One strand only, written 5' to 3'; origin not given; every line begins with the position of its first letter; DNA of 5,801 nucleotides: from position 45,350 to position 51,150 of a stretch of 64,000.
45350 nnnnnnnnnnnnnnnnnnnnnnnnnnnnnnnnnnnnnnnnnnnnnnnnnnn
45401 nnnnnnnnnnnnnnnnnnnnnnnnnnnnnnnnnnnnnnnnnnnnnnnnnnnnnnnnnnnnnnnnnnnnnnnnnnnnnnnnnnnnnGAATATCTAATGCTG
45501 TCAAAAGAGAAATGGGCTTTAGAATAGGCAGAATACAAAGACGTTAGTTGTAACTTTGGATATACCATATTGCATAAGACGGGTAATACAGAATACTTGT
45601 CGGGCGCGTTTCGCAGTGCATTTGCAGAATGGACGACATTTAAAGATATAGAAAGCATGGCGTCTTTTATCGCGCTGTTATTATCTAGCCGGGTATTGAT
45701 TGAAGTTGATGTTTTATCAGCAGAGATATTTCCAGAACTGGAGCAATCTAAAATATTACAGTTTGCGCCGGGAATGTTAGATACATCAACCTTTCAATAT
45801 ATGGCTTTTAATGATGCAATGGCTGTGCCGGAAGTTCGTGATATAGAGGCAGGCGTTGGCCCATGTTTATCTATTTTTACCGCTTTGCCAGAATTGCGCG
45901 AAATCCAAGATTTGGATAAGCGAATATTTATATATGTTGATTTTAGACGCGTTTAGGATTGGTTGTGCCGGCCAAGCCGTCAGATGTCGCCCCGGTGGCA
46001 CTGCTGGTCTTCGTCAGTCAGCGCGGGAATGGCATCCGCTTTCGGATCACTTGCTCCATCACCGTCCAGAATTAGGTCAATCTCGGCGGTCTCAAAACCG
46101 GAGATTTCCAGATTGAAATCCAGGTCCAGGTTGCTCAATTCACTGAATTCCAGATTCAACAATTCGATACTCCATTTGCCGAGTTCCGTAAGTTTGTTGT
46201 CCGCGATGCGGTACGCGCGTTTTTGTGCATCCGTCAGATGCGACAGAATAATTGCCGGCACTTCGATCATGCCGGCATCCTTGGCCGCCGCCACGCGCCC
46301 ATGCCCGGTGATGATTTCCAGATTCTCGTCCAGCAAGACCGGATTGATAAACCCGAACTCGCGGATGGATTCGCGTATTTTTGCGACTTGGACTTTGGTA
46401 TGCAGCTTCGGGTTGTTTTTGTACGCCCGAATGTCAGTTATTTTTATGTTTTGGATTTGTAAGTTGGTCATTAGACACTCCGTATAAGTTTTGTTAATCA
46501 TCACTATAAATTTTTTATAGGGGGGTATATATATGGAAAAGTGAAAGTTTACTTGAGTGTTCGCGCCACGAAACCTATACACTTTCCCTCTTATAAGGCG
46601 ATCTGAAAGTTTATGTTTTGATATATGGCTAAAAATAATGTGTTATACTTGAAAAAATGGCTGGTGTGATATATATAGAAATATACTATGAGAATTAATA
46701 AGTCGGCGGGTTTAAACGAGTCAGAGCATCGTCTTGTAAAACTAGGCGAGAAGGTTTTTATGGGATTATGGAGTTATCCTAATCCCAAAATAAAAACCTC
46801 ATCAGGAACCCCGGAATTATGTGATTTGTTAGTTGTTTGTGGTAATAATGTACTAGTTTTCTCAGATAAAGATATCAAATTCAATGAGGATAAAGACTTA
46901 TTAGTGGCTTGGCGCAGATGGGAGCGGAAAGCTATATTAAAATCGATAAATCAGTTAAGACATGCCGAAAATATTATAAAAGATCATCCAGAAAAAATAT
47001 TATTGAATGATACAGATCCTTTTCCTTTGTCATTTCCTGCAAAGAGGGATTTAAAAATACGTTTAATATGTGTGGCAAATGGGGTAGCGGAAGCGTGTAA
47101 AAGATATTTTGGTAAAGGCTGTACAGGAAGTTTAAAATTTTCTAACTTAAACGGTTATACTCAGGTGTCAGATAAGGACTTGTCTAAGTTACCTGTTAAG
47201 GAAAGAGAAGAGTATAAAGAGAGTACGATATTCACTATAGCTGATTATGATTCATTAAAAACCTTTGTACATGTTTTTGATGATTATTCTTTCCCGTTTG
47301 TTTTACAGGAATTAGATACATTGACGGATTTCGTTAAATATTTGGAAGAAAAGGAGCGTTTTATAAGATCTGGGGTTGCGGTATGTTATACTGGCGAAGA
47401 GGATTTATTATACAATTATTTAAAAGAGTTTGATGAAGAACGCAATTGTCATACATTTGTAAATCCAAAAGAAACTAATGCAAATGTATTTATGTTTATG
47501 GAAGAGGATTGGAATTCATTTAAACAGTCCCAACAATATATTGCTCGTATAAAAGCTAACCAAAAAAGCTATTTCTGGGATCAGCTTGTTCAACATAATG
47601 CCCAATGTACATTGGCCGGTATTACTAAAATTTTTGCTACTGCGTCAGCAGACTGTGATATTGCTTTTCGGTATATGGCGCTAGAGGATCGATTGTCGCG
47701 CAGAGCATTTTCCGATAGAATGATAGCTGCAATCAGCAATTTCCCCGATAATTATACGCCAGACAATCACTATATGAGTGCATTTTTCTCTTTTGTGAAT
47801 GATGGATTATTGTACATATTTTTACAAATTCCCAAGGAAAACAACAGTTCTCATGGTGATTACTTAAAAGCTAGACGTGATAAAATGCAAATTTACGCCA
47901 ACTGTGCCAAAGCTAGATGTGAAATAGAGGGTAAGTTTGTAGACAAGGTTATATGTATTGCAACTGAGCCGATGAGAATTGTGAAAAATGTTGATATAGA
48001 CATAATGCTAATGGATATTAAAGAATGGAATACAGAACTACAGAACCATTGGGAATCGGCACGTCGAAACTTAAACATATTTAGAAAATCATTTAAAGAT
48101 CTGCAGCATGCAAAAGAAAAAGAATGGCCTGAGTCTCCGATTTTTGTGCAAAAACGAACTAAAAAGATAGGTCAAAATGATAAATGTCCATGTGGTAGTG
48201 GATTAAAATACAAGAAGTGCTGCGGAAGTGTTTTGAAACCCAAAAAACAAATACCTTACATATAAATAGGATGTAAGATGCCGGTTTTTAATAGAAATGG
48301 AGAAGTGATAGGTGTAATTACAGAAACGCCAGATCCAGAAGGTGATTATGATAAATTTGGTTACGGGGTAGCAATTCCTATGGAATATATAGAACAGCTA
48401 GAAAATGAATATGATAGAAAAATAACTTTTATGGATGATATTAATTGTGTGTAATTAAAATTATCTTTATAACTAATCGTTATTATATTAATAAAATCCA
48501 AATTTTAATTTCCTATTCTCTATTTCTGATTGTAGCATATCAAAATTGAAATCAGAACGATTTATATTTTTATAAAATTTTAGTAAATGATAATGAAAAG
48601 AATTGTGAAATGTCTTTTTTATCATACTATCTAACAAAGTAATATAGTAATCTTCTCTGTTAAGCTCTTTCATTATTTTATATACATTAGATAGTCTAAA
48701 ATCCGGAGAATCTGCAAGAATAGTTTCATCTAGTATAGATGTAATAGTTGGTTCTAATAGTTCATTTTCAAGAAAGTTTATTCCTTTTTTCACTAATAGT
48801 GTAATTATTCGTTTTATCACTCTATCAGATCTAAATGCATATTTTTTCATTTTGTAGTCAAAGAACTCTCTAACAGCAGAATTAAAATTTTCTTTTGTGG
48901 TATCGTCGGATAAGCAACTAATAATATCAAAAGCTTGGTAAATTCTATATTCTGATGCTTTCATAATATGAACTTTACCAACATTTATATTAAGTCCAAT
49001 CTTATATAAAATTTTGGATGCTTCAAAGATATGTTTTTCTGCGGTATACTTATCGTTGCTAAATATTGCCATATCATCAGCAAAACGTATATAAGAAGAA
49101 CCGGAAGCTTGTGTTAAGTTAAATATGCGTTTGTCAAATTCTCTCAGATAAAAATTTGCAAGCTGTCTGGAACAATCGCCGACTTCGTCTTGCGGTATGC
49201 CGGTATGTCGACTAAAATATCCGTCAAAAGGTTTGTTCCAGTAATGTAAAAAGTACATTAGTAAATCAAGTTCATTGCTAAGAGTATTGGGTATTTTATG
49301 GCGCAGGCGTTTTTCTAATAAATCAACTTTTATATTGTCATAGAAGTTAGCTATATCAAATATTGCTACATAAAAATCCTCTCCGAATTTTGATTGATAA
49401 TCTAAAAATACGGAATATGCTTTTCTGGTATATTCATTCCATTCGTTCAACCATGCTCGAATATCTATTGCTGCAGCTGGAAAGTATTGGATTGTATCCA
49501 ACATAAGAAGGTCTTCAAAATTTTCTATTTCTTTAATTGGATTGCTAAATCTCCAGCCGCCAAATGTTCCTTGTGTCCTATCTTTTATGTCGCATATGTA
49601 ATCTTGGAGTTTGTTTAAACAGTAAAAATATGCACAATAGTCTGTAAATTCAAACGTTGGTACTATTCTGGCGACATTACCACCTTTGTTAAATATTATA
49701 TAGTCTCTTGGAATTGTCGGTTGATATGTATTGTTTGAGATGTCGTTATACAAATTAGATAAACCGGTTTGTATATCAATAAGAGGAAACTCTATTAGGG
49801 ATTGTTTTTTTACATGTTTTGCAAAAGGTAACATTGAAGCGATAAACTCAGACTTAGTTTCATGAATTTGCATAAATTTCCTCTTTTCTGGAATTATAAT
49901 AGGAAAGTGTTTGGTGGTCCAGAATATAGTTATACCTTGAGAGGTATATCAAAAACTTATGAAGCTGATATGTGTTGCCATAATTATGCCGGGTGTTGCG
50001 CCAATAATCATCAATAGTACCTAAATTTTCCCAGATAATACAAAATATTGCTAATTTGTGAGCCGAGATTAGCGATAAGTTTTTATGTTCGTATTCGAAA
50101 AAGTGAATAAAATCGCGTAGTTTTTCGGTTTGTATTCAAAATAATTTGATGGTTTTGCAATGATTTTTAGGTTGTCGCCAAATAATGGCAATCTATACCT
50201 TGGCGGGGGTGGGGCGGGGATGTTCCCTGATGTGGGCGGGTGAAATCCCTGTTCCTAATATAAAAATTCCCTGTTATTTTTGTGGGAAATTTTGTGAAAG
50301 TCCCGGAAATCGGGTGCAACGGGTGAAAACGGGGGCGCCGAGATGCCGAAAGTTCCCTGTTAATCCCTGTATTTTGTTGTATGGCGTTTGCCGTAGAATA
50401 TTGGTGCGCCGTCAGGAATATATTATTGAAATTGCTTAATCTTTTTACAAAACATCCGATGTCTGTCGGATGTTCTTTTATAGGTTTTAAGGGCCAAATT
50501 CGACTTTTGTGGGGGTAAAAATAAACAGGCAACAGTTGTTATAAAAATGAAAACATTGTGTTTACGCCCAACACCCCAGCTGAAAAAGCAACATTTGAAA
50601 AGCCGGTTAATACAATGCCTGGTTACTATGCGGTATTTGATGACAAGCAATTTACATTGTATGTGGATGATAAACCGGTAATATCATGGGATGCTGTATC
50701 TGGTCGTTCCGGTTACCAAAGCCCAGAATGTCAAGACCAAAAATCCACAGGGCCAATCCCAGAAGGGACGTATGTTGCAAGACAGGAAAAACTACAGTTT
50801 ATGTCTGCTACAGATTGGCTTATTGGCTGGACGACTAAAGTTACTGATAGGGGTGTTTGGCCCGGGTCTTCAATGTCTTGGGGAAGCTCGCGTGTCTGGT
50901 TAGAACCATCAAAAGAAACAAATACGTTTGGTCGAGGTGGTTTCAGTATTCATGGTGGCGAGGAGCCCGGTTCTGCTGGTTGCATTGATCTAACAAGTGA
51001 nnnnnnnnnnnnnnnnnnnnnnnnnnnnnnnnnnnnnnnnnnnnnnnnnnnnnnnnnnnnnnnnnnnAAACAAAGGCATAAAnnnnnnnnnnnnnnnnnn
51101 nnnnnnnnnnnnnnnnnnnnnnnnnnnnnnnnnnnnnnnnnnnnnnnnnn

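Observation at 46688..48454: NERD-like/SEC-C protein followed in frame, after one TAA, by the tail of a Cys-for-Ser trypsin-fold protease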

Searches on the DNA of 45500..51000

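Call 72: search_rna_families(source=window, start=45500, end=51000, threshold=evalue, max_evalue=1)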
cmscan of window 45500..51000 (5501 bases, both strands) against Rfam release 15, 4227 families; matches with E-value up to 1: 0.
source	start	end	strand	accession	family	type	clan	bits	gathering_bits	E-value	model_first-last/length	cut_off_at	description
